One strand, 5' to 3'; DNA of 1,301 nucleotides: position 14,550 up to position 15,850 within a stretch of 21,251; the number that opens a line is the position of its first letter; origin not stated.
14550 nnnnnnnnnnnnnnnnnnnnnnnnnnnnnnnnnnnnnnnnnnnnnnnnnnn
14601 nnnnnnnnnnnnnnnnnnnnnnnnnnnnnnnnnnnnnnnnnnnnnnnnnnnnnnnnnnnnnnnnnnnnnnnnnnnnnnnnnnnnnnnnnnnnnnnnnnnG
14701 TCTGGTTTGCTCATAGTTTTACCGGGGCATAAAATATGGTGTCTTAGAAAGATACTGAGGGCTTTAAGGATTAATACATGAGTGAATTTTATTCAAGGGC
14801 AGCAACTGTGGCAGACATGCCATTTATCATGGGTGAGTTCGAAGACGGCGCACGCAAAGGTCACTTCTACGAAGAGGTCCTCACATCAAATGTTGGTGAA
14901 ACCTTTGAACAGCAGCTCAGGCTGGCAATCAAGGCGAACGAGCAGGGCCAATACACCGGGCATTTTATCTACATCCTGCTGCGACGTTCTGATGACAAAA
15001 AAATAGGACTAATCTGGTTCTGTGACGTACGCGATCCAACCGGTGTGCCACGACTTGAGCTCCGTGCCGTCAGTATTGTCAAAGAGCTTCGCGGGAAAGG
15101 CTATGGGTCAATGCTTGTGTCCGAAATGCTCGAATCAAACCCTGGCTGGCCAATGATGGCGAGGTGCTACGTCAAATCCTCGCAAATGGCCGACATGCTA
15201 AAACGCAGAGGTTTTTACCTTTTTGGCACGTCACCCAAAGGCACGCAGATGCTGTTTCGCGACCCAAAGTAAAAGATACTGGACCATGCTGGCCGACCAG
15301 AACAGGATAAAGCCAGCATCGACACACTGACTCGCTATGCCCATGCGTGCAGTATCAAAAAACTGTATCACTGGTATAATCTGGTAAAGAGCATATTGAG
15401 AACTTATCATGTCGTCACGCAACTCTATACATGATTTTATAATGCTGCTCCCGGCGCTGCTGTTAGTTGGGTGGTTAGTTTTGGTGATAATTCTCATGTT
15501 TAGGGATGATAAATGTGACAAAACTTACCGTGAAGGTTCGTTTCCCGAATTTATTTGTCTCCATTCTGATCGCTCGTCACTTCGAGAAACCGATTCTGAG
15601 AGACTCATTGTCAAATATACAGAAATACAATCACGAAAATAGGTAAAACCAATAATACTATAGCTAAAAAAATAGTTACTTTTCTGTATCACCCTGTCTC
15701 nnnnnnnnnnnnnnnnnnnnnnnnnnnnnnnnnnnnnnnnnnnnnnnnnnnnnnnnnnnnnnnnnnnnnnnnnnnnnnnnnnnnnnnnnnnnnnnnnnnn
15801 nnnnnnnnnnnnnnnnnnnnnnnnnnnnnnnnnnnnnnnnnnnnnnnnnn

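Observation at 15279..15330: parE-like 5' remnant immediately downstream of the GNAT gene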

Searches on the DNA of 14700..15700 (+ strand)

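Call 5: search_dna_similar(query=window:14700-15700:+, collection=plasmids, mode=near, max_rows=25)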
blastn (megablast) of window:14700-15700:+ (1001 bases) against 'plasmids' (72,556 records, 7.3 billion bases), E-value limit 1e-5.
Records with a match: 912; places in all: 925; records where one place covers at least 80% of the query: 11.
Best place of each record, by identity: >=99% 12; 95-99% 563; 90-95% 324; 80-90% 13.
By first word of the organism name: Escherichia 538; Salmonella 176; Enterobacter 89; Yersinia 63; Citrobacter 22; Shigella 15; Klebsiella 7; Raoultella 1; Kluyvera 1.
By predicted mobility (MOB-suite, as given by PLSDB): conjugative 596; non-mobilizable 277; mobilizable 39.
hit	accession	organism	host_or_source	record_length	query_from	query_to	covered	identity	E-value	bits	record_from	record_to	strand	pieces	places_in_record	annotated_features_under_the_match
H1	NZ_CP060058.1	Escherichia coli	Homo sapiens,isolate,feces from healthy ...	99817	1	1001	100%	100.0%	0e+0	1849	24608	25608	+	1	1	GNAT family N-acetyltransferase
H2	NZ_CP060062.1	Escherichia coli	Homo sapiens,isolate,feces from healthy ...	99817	1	1001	100%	100.0%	0e+0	1849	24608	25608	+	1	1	GNAT family N-acetyltransferase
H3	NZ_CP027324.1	Escherichia coli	Homo sapiens,stool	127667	1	1001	100%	99.0%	0e+0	1794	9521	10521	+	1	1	GNAT family N-acetyltransferase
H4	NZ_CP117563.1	Escherichia albertii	Columba livia,whole organism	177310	1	1001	100%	97.7%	0e+0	1722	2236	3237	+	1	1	GNAT family N-acetyltransferase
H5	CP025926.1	Escherichia coli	Homo sapiens,stool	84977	1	1001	100%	96.5%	0e+0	1663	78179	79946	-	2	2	none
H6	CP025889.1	Escherichia coli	Homo sapiens,stool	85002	1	1001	100%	96.5%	0e+0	1663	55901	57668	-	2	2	none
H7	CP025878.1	Escherichia coli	Homo sapiens,stool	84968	1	1001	100%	96.5%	0e+0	1663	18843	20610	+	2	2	none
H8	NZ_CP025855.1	Escherichia coli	Homo sapiens,stool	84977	1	1001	100%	96.5%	0e+0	1663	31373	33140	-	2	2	IS1-like element IS1A family transposase | GNAT family N-acetyltransferase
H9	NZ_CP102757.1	Salmonella enterica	chicken meat products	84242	1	1001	100%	96.3%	0e+0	1631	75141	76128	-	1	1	GNAT family N-acetyltransferase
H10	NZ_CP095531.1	Escherichia coli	Homo sapiens,blood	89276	1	1001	100%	96.2%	0e+0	1626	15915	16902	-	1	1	GNAT family N-acetyltransferase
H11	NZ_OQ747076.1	Escherichia coli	-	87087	1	1001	100%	96.2%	0e+0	1626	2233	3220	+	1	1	GNAT family N-acetyltransferase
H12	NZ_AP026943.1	Citrobacter freundii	Mastacembelus,gut contents of ...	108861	11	576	57%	92.2%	0e+0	802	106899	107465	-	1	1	GNAT family N-acetyltransferase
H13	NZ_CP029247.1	Enterobacter hormaechei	canine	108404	11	575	56%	92.4%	0e+0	806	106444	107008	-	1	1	GNAT family N-acetyltransferase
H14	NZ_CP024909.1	Enterobacter hormaechei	Canis lupus familiaris,Dermis,Bite Wound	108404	11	575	56%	92.4%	0e+0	806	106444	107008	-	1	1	GNAT family N-acetyltransferase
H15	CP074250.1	Salmonella enterica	product egg raw whole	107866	11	575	56%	92.4%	0e+0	806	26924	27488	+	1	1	GNAT family N-acetyltransferase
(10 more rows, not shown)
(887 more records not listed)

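Call 7: get_annotated_region(hit=H1, flank=6000)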
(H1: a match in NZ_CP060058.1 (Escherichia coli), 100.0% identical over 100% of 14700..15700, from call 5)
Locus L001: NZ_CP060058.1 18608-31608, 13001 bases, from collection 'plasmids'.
description: Escherichia coli strain G8 plasmid unnamed1, complete sequence
organism: Escherichia coli (NCBI taxid 562)
taxonomy: Bacteria; Pseudomonadota; Gammaproteobacteria; Enterobacterales; Enterobacteriaceae; Escherichia; Escherichia coli
host: -; source: Homo sapiens,isolate,feces from healthy individual; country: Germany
typing (MOB-suite, as given by PLSDB): mobilizable; replicon IncK2/Z; relaxase MOBP,MOBP
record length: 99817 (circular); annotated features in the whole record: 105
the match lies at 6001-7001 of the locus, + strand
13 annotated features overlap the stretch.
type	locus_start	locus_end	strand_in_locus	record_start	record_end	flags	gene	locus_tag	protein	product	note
CDS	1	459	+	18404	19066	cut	-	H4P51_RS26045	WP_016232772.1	ABC transporter ATP-binding protein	-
CDS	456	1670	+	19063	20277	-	-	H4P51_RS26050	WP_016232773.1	FtsX-like permease family protein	-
CDS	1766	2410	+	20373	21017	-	-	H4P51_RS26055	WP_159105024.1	outer membrane lipoprotein-sorting protein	GO:0042953 - lipoprotein transport [Evidence IEA]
CDS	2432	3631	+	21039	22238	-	-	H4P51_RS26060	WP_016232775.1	hypothetical protein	-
CDS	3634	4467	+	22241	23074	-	-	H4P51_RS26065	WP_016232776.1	crotonase/enoyl-CoA hydratase family protein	-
CDS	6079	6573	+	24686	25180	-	-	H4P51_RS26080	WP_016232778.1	GNAT family N-acetyltransferase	-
CDS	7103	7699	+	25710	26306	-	-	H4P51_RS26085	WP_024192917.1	serine acetyltransferase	-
CDS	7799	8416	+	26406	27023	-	-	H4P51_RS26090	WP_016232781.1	ProQ/FINO family protein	-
CDS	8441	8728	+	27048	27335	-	-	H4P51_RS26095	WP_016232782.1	hypothetical protein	-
CDS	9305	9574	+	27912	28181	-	yacA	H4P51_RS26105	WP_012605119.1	type II toxin-antitoxin system antitoxin YacA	-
CDS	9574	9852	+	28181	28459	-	yacB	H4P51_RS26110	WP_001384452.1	type II toxin-antitoxin system toxin YacB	-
CDS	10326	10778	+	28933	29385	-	-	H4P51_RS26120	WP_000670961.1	acyltransferase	-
CDS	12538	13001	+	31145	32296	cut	-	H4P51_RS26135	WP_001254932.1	IS30-like element IS30 family transposase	-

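Call 8: get_annotated_region(hit=H13, flank=4000)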
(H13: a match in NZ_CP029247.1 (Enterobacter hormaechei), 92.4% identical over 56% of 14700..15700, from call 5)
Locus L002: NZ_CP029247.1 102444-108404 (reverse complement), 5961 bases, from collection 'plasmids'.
description: Enterobacter hormaechei subsp. xiangfangensis strain OSUVMCKPC4-2 plasmid pOSUEC_F, complete sequence
organism: Enterobacter hormaechei (NCBI taxid 1296536)
taxonomy: Bacteria; Pseudomonadota; Gammaproteobacteria; Enterobacterales; Enterobacteriaceae; Enterobacter; Enterobacter hormaechei
host: -; source: canine; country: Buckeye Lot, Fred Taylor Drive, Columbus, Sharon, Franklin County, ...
typing (MOB-suite, as given by PLSDB): non-mobilizable; replicon IncFIB
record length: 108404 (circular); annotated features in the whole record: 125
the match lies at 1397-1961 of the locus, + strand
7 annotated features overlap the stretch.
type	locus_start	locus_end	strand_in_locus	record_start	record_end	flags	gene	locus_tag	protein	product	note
CDS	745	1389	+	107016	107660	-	-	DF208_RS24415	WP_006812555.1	hypothetical protein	-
CDS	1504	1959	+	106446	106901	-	-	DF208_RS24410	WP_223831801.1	GNAT family N-acetyltransferase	-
CDS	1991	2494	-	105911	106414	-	-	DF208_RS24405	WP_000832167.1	hypothetical protein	-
CDS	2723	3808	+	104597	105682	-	-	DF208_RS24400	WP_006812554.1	exonuclease SbcCD subunit D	-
CDS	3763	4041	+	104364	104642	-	-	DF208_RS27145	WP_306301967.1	hypothetical protein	-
CDS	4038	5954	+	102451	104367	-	-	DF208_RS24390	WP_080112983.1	AAA family ATPase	GO:0006302 - double-strand break repair [Evidence IEA]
CDS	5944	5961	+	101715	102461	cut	-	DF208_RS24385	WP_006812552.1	hypothetical protein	-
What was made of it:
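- In the Enterobacter plasmids the upstream gene is a 214-aa hypothetical (call 8).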

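Call 10: search_dna_similar(query=window:15266-15420:+, collection=plasmids, mode=distant, max_rows=40, rows=spread, max_evalue=0.01)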
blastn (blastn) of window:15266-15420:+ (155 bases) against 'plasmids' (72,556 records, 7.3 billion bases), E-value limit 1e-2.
Records with a match: 1992; places in all: 2077; records where one place covers at least 80% of the query: 17.
Best place of each record, by identity: >=99% 2; 95-99% 103; 90-95% 137; 80-90% 1747; 60-80% 3.
By first word of the organism name: Escherichia 882; Klebsiella 670; Salmonella 170; Citrobacter 137; Enterobacter 45; Raoultella 36; Shigella 21; Serratia 15; Yersinia 2; Edwardsiella 2; and 8 more.
By predicted mobility (MOB-suite, as given by PLSDB): conjugative 1582; non-mobilizable 218; mobilizable 192.
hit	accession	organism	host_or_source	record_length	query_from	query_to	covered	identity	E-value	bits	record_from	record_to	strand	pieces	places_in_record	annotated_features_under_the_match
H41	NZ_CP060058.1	Escherichia coli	Homo sapiens,isolate,feces from healthy ...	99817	1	155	100%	100.0%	3e-73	280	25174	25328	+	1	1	GNAT family N-acetyltransferase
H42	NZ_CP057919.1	Escherichia fergusonii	culture,Pooled sheep faecal samples ...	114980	82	155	48%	95.9%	5e-25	121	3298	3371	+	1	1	none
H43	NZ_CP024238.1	Escherichia coli O15:H11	-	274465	43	102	39%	93.4%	9e-16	90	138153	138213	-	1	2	helix-turn-helix transcriptional regulator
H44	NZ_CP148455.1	Escherichia coli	Chicken,single cell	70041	43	102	39%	93.4%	9e-16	90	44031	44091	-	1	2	helix-turn-helix transcriptional regulator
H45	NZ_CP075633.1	Escherichia coli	Homo sapiens,stool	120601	43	98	36%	96.4%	8e-17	93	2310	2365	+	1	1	helix-turn-helix transcriptional regulator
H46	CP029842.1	Salmonella enterica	Homo sapiens,feces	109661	100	155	36%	88.7%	1e-13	82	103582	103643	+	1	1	hypothetical protein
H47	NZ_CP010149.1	Escherichia coli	dog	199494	100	155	36%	88.7%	1e-13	82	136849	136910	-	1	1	none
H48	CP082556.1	Salmonella enterica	ground turkey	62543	100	155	36%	88.7%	1e-13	82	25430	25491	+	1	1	none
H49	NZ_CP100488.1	Escherichia coli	Gallus gallus domesticus,whole ...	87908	100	155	36%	88.7%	1e-13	82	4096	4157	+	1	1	none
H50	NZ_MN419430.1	Escherichia coli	-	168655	100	155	36%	88.7%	1e-13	82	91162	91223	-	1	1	none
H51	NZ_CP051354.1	Salmonella enterica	swine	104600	100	155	36%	88.7%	1e-13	82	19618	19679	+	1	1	none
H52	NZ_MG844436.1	Escherichia coli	Homo sapiens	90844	100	155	36%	88.7%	1e-13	82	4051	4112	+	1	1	none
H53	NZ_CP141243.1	Escherichia sp. SB17040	food,Slaughterhouse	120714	100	155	36%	88.7%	1e-13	82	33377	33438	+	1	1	none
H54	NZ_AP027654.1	Escherichia coli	Homo sapiens,whole organism,feces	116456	100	155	36%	88.7%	1e-13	82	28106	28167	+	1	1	none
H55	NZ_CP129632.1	Salmonella enterica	Homo sapiens,pure culture,feces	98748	100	155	36%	88.7%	1e-13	82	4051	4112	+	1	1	none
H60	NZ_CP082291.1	Klebsiella pneumoniae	-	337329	44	98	35%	85.5%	4e-8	64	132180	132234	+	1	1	helix-turn-helix transcriptional regulator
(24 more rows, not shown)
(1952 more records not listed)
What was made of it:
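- On HigBA family in the strict sense (HigB_toxin PF05015 / experimentally shown ribosome-dependent RNase): One record labels the antitoxin 'HigA1' (call 10).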

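Call 11: get_annotated_region(hit=H45, flank=2500)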
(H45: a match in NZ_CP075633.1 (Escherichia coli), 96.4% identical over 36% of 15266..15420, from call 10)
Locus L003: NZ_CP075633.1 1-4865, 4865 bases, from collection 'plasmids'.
description: Escherichia coli strain 2018-166 plasmid pSTEC2018_166-a, complete sequence
organism: Escherichia coli (NCBI taxid 562)
taxonomy: Bacteria; Pseudomonadota; Gammaproteobacteria; Enterobacterales; Enterobacteriaceae; Escherichia; Escherichia coli
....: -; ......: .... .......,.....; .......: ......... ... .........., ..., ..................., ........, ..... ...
typing (MOB-suite, as given by PLSDB): conjugative; replicon ColRNAI_rep_cluster_1857,IncFIA,IncFIC,IncFII; relaxase MOBF; mating-pair formation MPF_F
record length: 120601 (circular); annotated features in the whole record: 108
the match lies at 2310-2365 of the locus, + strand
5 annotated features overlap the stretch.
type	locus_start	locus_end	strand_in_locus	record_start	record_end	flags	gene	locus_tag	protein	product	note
CDS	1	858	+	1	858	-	repA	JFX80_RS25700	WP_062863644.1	incFII family plasmid replication initiator RepA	GO:0006276 - plasmid maintenance [Evidence IEA]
CDS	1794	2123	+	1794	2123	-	-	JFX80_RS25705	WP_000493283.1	type II toxin-antitoxin system RelE/ParE family toxin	-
CDS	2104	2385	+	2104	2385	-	-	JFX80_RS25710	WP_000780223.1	helix-turn-helix transcriptional regulator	-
CDS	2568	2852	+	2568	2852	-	-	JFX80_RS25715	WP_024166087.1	ribbon-helix-helix domain-containing protein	-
CDS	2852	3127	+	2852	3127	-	-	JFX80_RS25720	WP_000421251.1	type II toxin-antitoxin system RelE/ParE family toxin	GO:0030541 - plasmid partitioning [Evidence IEA]; GO:0051290 - protein heterotetramerization [Evidence IEA]; GO:0009432 ...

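Call 12: get_annotated_region(hit=H43, flank=2500)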
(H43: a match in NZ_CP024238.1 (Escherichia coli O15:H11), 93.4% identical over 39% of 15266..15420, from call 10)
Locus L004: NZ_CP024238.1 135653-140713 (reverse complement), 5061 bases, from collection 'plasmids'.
description: Escherichia coli O15:H11 strain 90-9272 plasmid unnamed
organism: Escherichia coli O15:H11 (NCBI taxid 2048777)
taxonomy: Bacteria; Pseudomonadota; Gammaproteobacteria; Enterobacterales; Enterobacteriaceae; Escherichia; Escherichia coli; Escherichia coli O15:H11
host: -; source: -; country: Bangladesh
typing (MOB-suite, as given by PLSDB): conjugative; replicon IncFIA,IncFIA,IncFIC,IncFIC; relaxase MOBF,MOBF,MOBP,MOBP; mating-pair formation MPF_F
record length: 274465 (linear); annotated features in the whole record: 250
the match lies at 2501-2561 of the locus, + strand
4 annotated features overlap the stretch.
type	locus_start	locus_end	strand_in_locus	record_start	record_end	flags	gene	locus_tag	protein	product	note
CDS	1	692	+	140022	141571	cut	-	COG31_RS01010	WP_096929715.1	IS3 family transposase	-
CDS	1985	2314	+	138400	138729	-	-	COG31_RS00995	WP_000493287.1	type II toxin-antitoxin system RelE/ParE family toxin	-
CDS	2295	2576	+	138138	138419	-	-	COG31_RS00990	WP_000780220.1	helix-turn-helix transcriptional regulator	-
CDS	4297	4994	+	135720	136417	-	-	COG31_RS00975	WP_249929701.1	IS1-like element IS1A family transposase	-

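Call 13: get_annotated_region(hit=H60, flank=2000)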
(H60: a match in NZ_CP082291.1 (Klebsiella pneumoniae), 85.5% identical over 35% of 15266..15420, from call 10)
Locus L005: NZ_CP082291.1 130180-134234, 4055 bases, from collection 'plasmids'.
description: Klebsiella pneumoniae subsp. pneumoniae strain Kp6 plasmid pKp6001, complete sequence
organism: Klebsiella pneumoniae (NCBI taxid 72407)
taxonomy: Bacteria; Pseudomonadota; Gammaproteobacteria; Enterobacterales; Enterobacteriaceae; Klebsiella; Klebsiella pneumoniae
host: -; source: -; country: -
typing (MOB-suite, as given by PLSDB): conjugative; replicon IncU,rep_cluster_1254; relaxase MOBH; mating-pair formation MPF_F
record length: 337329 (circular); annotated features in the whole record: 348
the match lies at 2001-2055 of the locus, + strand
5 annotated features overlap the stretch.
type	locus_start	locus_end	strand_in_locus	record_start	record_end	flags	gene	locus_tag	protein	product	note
CDS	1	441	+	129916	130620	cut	-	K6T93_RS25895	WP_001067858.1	IS6-like element IS26 family transposase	GO:0006313 - DNA transposition [Evidence IEA]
CDS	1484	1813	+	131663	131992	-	-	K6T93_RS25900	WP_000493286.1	type II toxin-antitoxin system RelE/ParE family toxin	-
CDS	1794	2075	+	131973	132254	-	-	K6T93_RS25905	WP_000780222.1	helix-turn-helix transcriptional regulator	-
CDS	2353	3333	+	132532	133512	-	-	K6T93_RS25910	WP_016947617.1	IS5-like element ISKpn26 family transposase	GO:0006313 - DNA transposition [Evidence IEA]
CDS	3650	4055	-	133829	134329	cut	-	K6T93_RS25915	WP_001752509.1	non-heme ferritin-like protein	-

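Call 20: search_dna_similar(query=window:15268-15312:+, collection=plasmids, mode=distant, max_rows=60, max_evalue=10)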
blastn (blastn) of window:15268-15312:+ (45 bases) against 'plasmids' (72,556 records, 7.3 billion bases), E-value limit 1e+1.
Records with a match: 1991; places in all: 2135; records where one place covers at least 80% of the query: 15.
Best place of each record, by identity: >=99% 15; 95-99% 12; 90-95% 48; 80-90% 1916.
By first word of the organism name: Escherichia 1493; Salmonella 219; Shigella 174; Klebsiella 35; Agrobacterium 13; Azospirillum 8; uncultured 6; Streptomyces 5; Achromobacter 4; Delftia 4; and 21 more.
By predicted mobility (MOB-suite, as given by PLSDB): conjugative 1691; mobilizable 189; non-mobilizable 111.
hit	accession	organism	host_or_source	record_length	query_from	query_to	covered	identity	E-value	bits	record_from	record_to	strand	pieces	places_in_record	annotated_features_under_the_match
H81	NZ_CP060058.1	Escherichia coli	Homo sapiens,isolate,feces from healthy ...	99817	1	45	100%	100.0%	2e-14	82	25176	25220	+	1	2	GNAT family N-acetyltransferase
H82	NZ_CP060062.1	Escherichia coli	Homo sapiens,isolate,feces from healthy ...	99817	1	45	100%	100.0%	2e-14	82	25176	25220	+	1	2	GNAT family N-acetyltransferase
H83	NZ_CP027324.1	Escherichia coli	Homo sapiens,stool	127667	1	45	100%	97.8%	8e-13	78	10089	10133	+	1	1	GNAT family N-acetyltransferase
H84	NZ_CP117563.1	Escherichia albertii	Columba livia,whole organism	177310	1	45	100%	93.3%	4e-10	69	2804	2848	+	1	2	GNAT family N-acetyltransferase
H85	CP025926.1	Escherichia coli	Homo sapiens,stool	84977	1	45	100%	91.1%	5e-9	64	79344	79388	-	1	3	none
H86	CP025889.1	Escherichia coli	Homo sapiens,stool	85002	1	45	100%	91.1%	5e-9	64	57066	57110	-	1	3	none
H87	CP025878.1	Escherichia coli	Homo sapiens,stool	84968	1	45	100%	91.1%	5e-9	64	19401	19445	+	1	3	none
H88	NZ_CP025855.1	Escherichia coli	Homo sapiens,stool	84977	1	45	100%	91.1%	5e-9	64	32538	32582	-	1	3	GNAT family N-acetyltransferase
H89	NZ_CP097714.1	Escherichia coli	Chicken blood (Gallus gallus)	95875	9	45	82%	86.5%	4e-3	46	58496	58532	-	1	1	none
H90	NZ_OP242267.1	Escherichia coli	Homo sapiens,stool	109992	9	45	82%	86.5%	4e-3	46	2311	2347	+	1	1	none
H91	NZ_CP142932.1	Escherichia coli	cell culture,seawater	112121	9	45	82%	86.5%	4e-3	46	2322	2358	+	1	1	none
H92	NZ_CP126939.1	Escherichia coli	Gallus gallus,liver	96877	9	45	82%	86.5%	4e-3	46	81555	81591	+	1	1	none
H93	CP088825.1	Escherichia coli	Homo sapiens,blood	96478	9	45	82%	83.8%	6e-2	41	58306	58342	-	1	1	none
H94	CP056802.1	Escherichia coli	culture,Freshwater sample from upstream ...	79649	9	45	82%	83.8%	6e-2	41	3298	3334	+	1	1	none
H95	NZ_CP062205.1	Escherichia coli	Cow,feces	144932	6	40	78%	86.5%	2e-2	43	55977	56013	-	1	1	none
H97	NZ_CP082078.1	Escherichia coli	Homo sapiens,blood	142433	9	40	71%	90.6%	4e-3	46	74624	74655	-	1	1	none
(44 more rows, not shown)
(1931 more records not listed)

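Call 21: get_annotated_region(hit=H90, flank=2500)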
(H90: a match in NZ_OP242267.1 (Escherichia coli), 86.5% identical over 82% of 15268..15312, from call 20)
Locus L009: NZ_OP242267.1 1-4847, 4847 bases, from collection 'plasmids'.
description: Escherichia coli strain LA069 plasmid pLAO40, complete sequence
organism: Escherichia coli (NCBI taxid 562)
taxonomy: Bacteria; Pseudomonadota; Gammaproteobacteria; Enterobacterales; Enterobacteriaceae; Escherichia; Escherichia coli
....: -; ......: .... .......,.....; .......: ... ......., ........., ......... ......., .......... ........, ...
typing (MOB-suite, as given by PLSDB): mobilizable; replicon IncFIA,IncFIC; relaxase MOBP
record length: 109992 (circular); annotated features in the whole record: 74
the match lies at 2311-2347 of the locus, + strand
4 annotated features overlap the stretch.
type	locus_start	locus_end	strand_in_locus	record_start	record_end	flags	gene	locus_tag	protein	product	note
CDS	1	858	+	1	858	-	repA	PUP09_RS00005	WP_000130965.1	incFII family plasmid replication initiator RepA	GO:0006276 - plasmid maintenance [Evidence IEA]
CDS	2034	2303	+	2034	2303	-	yacA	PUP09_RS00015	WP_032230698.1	type II toxin-antitoxin system antitoxin YacA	-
CDS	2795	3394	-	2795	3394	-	-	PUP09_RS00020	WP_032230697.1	ProQ/FINO family protein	-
CDS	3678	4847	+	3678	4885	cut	-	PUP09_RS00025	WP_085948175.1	IS3-like element ISEc48 family transposase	GO:0006313 - DNA transposition [Evidence IEA]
